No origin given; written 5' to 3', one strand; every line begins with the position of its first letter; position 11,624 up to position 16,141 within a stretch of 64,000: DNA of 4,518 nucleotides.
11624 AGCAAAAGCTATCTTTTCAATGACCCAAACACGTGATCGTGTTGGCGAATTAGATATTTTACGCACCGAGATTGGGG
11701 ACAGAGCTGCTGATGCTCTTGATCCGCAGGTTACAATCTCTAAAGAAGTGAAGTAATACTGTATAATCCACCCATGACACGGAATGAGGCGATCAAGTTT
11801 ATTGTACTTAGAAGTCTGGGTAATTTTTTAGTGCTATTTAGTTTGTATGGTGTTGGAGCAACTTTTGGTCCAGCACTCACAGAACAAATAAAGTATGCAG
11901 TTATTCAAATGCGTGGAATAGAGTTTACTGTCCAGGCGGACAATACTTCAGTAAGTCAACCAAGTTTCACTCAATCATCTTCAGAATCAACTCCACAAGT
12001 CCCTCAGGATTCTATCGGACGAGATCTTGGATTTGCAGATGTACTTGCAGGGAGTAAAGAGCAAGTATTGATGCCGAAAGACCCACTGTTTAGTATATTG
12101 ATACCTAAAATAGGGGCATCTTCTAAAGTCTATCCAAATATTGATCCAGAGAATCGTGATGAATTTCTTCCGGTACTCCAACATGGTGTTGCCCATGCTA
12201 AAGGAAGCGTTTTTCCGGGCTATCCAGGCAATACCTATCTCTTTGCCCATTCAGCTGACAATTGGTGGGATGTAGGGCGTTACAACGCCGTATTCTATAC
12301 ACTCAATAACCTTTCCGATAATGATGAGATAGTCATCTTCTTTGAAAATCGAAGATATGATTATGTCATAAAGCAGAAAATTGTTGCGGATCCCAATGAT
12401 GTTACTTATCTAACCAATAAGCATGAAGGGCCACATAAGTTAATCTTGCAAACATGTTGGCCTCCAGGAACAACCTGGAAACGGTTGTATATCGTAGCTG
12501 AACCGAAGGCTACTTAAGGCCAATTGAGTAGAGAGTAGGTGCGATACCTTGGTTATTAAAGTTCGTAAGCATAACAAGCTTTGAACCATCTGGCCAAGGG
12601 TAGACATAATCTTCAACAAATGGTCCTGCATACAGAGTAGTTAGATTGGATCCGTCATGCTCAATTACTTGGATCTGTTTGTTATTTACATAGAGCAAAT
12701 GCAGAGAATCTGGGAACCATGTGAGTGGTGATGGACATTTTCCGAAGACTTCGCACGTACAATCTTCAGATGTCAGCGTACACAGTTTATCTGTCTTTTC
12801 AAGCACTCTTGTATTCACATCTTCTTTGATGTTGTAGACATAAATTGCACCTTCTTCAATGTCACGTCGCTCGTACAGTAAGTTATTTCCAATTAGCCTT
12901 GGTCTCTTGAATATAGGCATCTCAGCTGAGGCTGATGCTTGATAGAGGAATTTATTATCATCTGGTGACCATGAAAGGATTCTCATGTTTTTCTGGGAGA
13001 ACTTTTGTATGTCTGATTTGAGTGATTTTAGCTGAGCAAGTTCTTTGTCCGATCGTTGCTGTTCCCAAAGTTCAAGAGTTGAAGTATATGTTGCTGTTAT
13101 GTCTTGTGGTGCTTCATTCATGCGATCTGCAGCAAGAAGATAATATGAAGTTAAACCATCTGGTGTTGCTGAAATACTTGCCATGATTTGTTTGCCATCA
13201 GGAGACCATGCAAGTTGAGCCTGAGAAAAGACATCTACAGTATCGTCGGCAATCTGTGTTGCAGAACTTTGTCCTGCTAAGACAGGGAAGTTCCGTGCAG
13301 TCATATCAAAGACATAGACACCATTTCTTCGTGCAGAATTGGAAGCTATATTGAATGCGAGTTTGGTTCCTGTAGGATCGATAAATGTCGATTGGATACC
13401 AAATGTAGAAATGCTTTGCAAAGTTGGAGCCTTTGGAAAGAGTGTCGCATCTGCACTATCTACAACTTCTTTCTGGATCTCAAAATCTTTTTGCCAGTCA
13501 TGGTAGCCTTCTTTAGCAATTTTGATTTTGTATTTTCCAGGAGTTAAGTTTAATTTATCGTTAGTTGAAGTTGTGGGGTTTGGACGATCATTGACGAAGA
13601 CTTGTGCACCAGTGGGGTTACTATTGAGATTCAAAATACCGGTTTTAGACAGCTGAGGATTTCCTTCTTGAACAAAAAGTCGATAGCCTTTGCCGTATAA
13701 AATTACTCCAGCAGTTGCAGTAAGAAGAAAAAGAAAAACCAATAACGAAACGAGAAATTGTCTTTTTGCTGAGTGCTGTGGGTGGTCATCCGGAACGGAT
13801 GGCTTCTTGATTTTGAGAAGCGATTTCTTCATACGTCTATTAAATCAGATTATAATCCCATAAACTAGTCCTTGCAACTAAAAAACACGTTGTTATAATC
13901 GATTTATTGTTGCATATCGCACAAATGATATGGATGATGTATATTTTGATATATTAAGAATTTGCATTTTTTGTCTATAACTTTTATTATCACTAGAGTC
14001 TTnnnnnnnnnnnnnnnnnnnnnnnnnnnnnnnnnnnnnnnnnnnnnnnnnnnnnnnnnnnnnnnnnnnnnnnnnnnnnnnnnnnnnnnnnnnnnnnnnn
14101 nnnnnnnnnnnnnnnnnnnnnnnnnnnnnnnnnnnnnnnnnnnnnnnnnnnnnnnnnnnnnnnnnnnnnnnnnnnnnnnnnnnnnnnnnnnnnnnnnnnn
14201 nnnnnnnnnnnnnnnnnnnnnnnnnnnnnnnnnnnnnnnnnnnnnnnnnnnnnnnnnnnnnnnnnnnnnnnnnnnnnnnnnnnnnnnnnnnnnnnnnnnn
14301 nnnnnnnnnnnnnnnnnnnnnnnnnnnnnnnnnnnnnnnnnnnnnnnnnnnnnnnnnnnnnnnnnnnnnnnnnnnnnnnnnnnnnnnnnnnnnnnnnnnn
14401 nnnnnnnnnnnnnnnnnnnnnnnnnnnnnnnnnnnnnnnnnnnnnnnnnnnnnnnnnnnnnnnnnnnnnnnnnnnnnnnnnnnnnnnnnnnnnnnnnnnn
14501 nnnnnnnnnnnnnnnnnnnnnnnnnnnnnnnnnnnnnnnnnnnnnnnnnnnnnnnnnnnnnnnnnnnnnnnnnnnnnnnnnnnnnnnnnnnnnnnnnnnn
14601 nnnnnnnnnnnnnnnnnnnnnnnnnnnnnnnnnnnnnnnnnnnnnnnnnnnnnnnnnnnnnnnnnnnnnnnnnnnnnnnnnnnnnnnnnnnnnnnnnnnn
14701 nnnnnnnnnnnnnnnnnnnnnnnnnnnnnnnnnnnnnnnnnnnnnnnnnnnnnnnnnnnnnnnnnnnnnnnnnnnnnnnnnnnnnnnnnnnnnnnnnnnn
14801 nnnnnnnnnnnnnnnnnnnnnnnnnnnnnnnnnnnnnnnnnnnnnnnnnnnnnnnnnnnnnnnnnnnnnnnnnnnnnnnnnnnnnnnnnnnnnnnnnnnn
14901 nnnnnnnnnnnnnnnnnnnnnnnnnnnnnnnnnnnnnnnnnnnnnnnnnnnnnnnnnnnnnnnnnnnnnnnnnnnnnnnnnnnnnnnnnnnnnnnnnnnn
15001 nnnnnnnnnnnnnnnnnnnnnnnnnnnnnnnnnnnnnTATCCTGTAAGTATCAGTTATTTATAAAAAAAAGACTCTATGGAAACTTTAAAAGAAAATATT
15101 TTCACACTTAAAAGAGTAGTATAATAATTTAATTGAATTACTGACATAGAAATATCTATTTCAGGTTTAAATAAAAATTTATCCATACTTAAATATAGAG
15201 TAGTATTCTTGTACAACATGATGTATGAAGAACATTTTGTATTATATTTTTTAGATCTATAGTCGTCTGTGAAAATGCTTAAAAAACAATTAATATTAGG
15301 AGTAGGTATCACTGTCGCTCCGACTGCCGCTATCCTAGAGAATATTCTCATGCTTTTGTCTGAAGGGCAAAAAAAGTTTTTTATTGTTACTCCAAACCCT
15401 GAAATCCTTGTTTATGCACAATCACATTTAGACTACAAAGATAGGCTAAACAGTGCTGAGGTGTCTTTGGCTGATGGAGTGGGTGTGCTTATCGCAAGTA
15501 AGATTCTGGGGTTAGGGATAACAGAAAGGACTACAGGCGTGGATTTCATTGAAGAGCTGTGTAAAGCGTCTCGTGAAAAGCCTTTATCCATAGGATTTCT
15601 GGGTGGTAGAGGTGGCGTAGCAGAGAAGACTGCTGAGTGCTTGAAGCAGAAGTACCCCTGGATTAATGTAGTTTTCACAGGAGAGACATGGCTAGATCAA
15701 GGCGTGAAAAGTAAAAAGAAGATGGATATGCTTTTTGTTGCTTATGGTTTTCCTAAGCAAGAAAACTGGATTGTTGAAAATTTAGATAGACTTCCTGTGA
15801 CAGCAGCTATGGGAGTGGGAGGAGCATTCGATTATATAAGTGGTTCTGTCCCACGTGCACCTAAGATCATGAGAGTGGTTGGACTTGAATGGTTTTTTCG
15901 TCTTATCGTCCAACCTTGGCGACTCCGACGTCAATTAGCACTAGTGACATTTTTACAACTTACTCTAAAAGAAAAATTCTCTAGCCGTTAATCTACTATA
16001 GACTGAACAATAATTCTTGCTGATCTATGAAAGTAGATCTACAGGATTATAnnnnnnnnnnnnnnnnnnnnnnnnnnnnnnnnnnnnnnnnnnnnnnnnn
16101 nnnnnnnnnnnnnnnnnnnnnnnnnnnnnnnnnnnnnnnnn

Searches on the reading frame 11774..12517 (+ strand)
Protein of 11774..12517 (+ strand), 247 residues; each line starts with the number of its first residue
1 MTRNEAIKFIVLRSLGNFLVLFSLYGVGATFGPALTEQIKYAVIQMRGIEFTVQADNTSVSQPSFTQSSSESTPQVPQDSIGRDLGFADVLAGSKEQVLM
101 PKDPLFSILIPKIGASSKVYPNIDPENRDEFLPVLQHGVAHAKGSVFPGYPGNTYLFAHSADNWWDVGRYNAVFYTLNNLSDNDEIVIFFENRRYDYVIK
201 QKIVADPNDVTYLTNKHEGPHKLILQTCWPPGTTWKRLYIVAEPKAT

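Call 32: search_protein_families(library=pfam, proteins=[window:11774-12517:+], max_evalue=0.001)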
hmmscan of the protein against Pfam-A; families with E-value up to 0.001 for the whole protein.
window:11774-12517:+ (247 aa): 1 family
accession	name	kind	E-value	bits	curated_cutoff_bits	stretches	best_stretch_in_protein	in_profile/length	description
PF04203.18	Sortase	-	4.5e-18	65.6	26.6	1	108-244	1-124/125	Sortase domain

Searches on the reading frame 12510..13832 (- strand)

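Call 32: search_protein_families(library=pfam, proteins=[window:12510-13832:-], max_evalue=0.001)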
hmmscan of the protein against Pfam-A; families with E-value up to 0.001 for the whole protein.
window:12510-13832:- (440 aa): 2 families
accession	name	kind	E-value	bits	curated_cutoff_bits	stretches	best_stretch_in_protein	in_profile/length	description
PF08308.17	PEGA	-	2.1e-08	34.4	20.8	1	65-130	2-66/71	PEGA domain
PF07676.18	PD40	-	0.00023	21.5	20.9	0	208-216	15-23/38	WD40-like Beta Propeller Repeat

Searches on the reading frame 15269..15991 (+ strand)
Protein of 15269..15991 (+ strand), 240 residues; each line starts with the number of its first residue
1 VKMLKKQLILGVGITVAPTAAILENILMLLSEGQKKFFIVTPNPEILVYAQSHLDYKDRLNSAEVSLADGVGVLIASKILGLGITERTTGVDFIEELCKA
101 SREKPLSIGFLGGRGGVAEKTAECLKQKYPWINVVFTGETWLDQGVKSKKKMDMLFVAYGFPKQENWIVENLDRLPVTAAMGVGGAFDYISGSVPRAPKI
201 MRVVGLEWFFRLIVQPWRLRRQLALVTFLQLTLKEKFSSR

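Call 32: search_protein_families(library=pfam, proteins=[window:15269-15991:+], max_evalue=0.001)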
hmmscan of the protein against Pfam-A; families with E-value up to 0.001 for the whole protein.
window:15269-15991:+ (240 aa): 1 family
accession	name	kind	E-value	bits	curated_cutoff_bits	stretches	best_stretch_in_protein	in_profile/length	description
PF03808.19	Glyco_tran_WecG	-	2.7e-46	157.9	27.4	1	63-222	1-167/168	Glycosyl transferase WecG/TagA/CpsF family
